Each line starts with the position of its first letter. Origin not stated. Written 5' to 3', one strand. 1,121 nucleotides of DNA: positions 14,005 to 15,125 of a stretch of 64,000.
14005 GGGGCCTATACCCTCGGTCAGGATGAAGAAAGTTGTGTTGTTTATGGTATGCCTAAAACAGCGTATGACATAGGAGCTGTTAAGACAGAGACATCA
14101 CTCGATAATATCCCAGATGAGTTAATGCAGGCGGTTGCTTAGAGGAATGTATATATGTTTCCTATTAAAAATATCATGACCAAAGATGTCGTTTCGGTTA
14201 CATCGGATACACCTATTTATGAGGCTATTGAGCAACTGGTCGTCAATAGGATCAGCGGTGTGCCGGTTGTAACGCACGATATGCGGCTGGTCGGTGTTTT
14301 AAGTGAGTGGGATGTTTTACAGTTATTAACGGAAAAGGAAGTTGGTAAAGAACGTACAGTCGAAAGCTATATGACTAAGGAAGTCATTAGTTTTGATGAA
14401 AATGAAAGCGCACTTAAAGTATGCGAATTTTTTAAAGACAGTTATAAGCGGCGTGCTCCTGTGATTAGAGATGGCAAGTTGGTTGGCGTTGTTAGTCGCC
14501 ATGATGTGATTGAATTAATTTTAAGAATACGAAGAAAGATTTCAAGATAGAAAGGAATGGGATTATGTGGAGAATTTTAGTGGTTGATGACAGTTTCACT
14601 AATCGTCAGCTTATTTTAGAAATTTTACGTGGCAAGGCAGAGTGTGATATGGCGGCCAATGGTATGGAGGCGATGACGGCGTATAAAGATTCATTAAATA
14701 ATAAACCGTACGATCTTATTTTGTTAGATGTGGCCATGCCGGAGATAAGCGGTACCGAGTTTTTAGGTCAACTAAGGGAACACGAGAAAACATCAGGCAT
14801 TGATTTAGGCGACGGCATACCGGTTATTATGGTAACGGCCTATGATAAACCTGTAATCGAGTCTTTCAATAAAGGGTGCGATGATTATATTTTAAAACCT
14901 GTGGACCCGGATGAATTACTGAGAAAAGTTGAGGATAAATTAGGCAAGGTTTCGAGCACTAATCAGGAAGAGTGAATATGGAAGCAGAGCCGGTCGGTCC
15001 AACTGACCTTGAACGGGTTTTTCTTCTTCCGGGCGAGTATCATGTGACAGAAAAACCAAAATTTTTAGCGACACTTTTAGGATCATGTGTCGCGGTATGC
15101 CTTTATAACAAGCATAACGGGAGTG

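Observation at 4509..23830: Unusually elaborate chemosensory cluster with an extra CheD, embedded CBS protein and a multi-kinase tail, and no flagellar genes nearby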

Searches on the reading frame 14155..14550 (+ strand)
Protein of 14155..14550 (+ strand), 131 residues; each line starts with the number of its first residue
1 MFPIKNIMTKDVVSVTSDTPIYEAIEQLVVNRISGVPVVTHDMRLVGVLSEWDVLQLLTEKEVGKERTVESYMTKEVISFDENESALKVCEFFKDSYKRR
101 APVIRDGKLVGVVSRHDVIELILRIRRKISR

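Call 3: search_protein_families(library=pfam, proteins=[window:14155-14550:+], max_evalue=0.01)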
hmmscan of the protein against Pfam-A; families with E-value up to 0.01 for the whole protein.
window:14155-14550:+ (131 aa): 1 family
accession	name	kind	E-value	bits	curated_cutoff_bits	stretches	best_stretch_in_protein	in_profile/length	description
PF00571.33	CBS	-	6.2e-30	103.7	24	2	4-58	1-55/57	CBS domain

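Call 78: search_protein_families(library=ncbifam, proteins=[window:14155-14550:+], max_evalue=0.001)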
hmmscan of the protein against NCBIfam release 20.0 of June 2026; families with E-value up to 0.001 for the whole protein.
window:14155-14550:+ (131 aa): 25 families
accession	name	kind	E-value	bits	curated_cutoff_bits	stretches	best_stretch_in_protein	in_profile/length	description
NF041552.1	TF_PrdR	equivalog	2.9e-17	62.2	795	1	3-120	7-123/577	sigma-54 dependent transcriptional regulator PrdR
NF011447.0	PRK14869.2-3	equivalog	2.2e-11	43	522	1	3-67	69-133/540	putative manganese-dependent inorganic diphosphatase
TIGR01137.1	cysta_beta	equivalog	4e-11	42.2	510.25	1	5-120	341-454/457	cystathionine beta-synthase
NF053603.1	HhpR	exception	1.6e-10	40.7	520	1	3-60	223-280/282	CBS domain-containing high hydrostatic pressure regulator HhpR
TIGR01302.1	IMP_dehydrog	equivalog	1.3e-09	37.4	481.5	1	5-120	83-198/450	IMP dehydrogenase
NF011449.0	PRK14869.2-5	equivalog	8.9e-09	34.9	411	1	5-61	151-208/451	putative manganese-dependent inorganic diphosphatase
NF011448.0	PRK14869.2-4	equivalog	1.3e-08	33.7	562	1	5-68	77-140/563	putative manganese-dependent inorganic diphosphatase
NF053704.1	TransRegCcpNBacil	equivalog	4.5e-08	32.7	260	1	4-91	77-165/208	transcriptional regulator CcpN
TIGR00393.1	kpsF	subfamily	1.4e-07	31.4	203.7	1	4-113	157-267/268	KpsF/GutQ family sugar-phosphate isomerase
NF011442.0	PRK14869.1-4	equivalog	1.4e-07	30.4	400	0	5-57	73-125/543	putative manganese-dependent inorganic diphosphatase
NF011443.0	PRK14869.1-5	equivalog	1.5e-07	30.3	335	0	3-57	248-303/546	putative manganese-dependent inorganic diphosphatase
NF038279.1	TF_CBS_SpxR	exception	2.6e-07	29.8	600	1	4-79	251-326/427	CBS-HotDog domain-containing transcription factor SpxR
NF005869.0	PRK07807.1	equivalog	5.1e-07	29.1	549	1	8-120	95-202/479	GuaB1 family IMP dehydrogenase-related protein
TIGR00400.1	mgtE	equivalog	8.9e-07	28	232.75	0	4-61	197-254/450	magnesium transporter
NF041569.1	A-tRNAntase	equivalog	1e-06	27.3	1440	1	5-120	312-424/880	A-adding tRNA nucleotidyltransferase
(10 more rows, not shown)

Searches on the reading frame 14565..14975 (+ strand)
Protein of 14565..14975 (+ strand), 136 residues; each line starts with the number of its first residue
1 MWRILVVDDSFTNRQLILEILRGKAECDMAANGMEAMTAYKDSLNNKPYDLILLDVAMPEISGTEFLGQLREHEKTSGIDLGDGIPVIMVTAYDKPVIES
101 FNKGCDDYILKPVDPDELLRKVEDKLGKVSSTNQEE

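Call 3: search_protein_families(library=pfam, proteins=[window:14565-14975:+], max_evalue=0.01)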
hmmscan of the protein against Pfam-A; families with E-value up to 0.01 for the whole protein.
window:14565-14975:+ (136 aa): 1 family
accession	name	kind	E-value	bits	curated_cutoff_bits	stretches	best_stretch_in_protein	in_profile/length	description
PF00072.30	Response_reg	-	3.6e-22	79.1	30.2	1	4-122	1-110/111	Response regulator receiver domain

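Call 78: search_protein_families(library=ncbifam, proteins=[window:14565-14975:+], max_evalue=0.001)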
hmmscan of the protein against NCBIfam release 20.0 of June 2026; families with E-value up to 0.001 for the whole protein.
window:14565-14975:+ (136 aa): 86 families (the best 25 are shown)
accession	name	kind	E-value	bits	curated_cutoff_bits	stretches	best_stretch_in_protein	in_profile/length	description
NF008677.0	PRK11697.1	equivalog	9e-18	64.5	246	1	1-123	1-113/238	two-component system response regulator BtsR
TIGR02154.1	PhoB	equivalog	3.3e-17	62.6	296.2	1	3-134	4-128/226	phosphate regulon transcriptional regulator PhoB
NF007135.0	PRK09581.1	equivalog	1.2e-16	60.6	474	1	3-122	4-116/457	PleD family two-component system response regulator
NF053854.1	RespRegPhoBBctds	equivalog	3e-15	56.2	270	1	4-132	1-121/225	two-component system response regulator PhoB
NF040689.1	MtrAB_MtrA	equivalog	5.5e-15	55.3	300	1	4-134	1-121/219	MtrAB system response regulator MtrA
NF012227.0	AdeR_RR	equivalog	2.2e-14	53.5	340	1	4-134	14-134/239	efflux system response regulator transcription factor AdeR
NF007935.0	PRK10651.1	equivalog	8.8e-14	51.2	250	1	3-124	8-122/216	two-component system response regulator NarL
NF008469.0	PRK11361.1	equivalog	1.3e-13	50.5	714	1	3-123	6-117/461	acetoacetate metabolism transcriptional regulator AtoC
NF041733.1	resp_reg_CseB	equivalog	1.7e-13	50.5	350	1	4-132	4-121/228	two-component system response regulator CseB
NF045944.1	ResRegRpaBCyano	equivalog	1.9e-13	50.4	330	1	5-133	1-119/229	response regulator transcription factor RpaB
NF011874.0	PRK15347.1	equivalog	2.5e-13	49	852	1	3-123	692-807/921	two component system sensor kinase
NF041734.1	resp_reg_RppA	equivalog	4.4e-13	49.1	250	1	3-122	2-114/229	two-component system response regulator RppA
NF051850.1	RespRegRprY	equivalog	6.1e-13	48.7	370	1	3-134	6-128/234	response regulator transcription factor RprY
TIGR01387.1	cztR_silR_copR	subfamily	1.6e-12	47.5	279.2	1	4-135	1-123/218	heavy metal response regulator transcription factor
NF001965.0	PRK00742.1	subfamily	2.5e-12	46.7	293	1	3-113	5-109/357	chemotaxis-specific protein-glutamate methyltransferase CheB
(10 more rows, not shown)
